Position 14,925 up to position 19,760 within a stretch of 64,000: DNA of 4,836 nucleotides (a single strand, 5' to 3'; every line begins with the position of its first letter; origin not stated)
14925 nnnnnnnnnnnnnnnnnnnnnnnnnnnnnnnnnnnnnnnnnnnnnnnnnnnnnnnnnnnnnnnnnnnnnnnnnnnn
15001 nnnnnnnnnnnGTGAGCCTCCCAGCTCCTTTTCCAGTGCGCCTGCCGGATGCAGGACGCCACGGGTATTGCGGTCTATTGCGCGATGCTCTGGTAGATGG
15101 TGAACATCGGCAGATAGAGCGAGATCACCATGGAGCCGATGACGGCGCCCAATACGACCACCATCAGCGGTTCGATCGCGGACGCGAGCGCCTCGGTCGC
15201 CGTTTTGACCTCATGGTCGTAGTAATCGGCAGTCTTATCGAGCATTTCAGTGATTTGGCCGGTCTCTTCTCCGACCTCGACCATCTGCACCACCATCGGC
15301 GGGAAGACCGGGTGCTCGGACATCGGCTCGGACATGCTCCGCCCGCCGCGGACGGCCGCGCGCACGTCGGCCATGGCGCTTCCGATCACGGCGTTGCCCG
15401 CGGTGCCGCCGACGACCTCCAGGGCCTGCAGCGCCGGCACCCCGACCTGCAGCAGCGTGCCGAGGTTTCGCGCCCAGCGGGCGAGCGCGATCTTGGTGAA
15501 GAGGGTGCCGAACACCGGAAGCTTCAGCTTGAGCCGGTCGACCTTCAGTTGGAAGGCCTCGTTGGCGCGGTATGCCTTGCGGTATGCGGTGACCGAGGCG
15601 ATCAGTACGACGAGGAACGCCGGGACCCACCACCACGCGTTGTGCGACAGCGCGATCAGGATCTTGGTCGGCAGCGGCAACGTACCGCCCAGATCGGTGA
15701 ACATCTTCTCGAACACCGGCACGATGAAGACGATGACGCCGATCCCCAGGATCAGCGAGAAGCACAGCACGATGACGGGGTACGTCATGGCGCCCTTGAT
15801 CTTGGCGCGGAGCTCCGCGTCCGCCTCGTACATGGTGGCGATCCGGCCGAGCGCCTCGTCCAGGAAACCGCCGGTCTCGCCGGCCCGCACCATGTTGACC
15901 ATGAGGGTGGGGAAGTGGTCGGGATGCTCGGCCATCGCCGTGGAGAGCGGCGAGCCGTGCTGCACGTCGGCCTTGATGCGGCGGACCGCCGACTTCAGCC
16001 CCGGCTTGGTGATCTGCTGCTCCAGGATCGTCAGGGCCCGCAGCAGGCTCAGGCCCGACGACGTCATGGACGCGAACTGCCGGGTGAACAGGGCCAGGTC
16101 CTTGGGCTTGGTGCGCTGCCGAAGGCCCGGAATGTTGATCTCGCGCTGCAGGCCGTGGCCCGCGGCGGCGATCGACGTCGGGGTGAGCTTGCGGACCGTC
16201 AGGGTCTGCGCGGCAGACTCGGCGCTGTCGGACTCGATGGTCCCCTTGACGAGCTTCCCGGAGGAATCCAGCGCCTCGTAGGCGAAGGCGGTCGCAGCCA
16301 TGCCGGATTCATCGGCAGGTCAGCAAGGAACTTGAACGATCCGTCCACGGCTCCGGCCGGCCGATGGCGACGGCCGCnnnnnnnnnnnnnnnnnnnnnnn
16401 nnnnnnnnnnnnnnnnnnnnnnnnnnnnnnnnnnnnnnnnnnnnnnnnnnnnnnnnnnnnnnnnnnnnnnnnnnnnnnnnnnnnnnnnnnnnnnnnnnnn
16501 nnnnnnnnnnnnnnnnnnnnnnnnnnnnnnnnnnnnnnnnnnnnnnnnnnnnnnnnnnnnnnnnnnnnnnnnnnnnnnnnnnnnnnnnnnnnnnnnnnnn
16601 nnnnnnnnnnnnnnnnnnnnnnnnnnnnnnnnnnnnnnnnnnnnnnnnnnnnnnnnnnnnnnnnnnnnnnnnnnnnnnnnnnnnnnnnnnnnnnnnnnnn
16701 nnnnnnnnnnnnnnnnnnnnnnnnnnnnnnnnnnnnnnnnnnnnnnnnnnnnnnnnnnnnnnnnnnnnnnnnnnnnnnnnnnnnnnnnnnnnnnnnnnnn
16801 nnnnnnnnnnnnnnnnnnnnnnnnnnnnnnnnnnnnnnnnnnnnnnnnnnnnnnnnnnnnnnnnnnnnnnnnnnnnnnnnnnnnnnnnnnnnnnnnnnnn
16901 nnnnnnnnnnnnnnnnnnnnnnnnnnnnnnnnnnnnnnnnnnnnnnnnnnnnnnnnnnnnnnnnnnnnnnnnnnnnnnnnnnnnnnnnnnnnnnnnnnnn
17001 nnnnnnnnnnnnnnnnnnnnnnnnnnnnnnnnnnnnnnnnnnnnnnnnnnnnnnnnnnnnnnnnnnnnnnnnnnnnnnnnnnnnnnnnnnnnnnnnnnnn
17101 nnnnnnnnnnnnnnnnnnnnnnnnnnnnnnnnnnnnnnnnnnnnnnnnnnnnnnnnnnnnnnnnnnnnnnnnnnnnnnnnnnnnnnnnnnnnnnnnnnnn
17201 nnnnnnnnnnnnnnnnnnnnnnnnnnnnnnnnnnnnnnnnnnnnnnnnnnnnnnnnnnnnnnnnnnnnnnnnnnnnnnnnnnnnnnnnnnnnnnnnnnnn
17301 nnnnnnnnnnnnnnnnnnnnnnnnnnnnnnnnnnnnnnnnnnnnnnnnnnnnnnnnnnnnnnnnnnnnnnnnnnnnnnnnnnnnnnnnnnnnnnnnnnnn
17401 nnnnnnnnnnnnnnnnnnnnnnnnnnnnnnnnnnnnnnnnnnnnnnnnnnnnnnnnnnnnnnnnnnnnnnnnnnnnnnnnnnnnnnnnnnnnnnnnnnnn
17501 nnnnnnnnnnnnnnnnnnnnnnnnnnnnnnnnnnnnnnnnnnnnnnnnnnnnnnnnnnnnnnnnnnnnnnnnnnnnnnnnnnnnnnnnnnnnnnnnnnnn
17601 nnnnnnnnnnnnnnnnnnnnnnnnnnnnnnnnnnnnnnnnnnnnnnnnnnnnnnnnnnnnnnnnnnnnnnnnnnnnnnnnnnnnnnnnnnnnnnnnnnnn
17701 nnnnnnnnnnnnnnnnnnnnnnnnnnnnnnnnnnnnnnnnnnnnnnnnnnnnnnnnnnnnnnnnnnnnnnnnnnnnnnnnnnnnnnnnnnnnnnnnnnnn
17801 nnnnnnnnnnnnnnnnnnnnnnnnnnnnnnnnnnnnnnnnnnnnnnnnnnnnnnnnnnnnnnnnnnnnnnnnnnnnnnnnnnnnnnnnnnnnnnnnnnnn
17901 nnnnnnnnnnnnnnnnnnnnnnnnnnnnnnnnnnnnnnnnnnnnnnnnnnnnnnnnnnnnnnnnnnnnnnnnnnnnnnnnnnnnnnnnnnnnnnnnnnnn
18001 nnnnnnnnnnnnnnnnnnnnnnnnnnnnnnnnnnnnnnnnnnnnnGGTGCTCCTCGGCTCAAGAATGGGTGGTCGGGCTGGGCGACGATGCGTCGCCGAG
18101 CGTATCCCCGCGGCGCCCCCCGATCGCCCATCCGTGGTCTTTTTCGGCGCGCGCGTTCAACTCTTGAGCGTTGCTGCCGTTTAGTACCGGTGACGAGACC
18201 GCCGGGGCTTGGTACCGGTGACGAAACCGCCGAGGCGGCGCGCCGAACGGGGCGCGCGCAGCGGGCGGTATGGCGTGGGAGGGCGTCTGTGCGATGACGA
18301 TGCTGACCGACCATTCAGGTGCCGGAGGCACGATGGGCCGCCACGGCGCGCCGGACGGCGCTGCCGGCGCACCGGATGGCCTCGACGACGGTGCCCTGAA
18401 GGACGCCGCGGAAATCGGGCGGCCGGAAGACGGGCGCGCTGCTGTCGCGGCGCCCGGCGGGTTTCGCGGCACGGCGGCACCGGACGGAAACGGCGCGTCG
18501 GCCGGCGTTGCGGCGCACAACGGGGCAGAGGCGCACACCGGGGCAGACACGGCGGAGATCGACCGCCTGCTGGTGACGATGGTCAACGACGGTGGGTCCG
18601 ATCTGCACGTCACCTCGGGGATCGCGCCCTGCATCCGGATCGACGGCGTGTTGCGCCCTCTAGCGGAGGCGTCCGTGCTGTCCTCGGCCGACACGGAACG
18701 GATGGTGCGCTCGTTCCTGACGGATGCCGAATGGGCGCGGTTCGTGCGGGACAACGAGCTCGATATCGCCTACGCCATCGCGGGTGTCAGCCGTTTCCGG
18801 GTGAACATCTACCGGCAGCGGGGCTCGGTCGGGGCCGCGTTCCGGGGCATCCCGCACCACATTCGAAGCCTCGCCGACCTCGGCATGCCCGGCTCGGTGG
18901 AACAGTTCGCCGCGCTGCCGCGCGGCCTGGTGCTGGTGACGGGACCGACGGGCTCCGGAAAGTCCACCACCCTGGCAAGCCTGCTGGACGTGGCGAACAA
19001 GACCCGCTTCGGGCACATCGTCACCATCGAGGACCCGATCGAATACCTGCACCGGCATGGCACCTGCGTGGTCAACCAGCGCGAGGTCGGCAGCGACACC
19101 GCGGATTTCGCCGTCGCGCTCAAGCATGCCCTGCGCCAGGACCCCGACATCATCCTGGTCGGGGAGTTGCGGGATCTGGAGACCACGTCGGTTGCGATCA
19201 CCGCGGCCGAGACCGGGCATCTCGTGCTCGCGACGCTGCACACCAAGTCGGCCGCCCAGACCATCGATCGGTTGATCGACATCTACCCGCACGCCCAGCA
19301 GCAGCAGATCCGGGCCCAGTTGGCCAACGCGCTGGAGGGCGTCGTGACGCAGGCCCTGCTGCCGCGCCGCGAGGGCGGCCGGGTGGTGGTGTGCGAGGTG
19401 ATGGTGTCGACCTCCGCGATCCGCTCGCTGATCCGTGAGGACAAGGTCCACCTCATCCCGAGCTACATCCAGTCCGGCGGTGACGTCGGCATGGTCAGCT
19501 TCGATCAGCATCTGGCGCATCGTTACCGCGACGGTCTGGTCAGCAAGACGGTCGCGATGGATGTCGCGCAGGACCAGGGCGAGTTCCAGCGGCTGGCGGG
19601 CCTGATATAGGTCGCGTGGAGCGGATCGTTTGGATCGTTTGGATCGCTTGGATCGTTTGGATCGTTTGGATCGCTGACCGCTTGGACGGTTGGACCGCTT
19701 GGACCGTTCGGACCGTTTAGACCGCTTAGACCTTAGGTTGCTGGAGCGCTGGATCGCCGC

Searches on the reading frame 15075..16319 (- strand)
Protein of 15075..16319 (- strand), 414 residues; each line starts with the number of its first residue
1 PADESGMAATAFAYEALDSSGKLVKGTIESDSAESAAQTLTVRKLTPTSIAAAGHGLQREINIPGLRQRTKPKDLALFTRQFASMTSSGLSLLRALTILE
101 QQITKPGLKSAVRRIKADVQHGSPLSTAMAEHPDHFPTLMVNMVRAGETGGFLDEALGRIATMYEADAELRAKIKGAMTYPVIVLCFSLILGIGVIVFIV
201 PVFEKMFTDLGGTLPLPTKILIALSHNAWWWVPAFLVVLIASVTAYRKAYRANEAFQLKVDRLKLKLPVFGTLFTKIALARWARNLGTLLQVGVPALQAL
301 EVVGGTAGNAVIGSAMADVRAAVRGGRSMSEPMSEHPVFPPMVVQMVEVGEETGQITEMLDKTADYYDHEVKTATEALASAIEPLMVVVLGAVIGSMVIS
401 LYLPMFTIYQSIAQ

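Call 56: search_protein_families(library=pfam, proteins=[window:15075-16319:-], max_evalue=0.001)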
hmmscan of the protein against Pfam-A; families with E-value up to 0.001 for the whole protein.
window:15075-16319:- (414 aa): 1 family
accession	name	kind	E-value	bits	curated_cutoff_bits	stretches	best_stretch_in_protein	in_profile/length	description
PF00482.28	T2SSF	-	1.2e-68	229.2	25.2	2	78-201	1-125/125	Type II secretion system (T2SS), protein F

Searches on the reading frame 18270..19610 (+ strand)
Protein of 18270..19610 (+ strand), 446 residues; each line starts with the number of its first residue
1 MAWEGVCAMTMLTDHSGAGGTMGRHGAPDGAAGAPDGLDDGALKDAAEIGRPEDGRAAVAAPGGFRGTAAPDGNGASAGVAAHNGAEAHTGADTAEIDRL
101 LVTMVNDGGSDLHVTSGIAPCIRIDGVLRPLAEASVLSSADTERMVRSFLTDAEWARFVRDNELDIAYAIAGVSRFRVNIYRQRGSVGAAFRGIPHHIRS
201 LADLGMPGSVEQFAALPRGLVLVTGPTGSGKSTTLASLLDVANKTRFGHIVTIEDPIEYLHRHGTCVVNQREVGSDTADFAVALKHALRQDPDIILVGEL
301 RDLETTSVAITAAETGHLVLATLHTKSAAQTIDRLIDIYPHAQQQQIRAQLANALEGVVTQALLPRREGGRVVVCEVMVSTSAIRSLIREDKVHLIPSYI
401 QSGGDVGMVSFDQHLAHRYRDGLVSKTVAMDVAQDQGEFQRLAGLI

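Call 10: search_protein_families(library=pfam, proteins=[window:18270-19610:+], max_evalue=0.001)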
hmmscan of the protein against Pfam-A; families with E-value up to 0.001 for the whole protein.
window:18270-19610:+ (446 aa): 4 families
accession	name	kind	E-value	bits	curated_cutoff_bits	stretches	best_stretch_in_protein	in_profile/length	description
PF00437.27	T2SSE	-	3.3e-47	161.4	24.9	1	201-365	121-279/370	Type II/IV secretion system protein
PF13191.12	AAA_16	-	5e-05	24.3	32.6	1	219-363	25-124/167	AAA ATPase domain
PF13401.12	AAA_22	-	0.00018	22.2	27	1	218-292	5-62/130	AAA domain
PF13555.12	AAA_29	-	0.00034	20.7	27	1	214-242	18-49/61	P-loop containing region of AAA domain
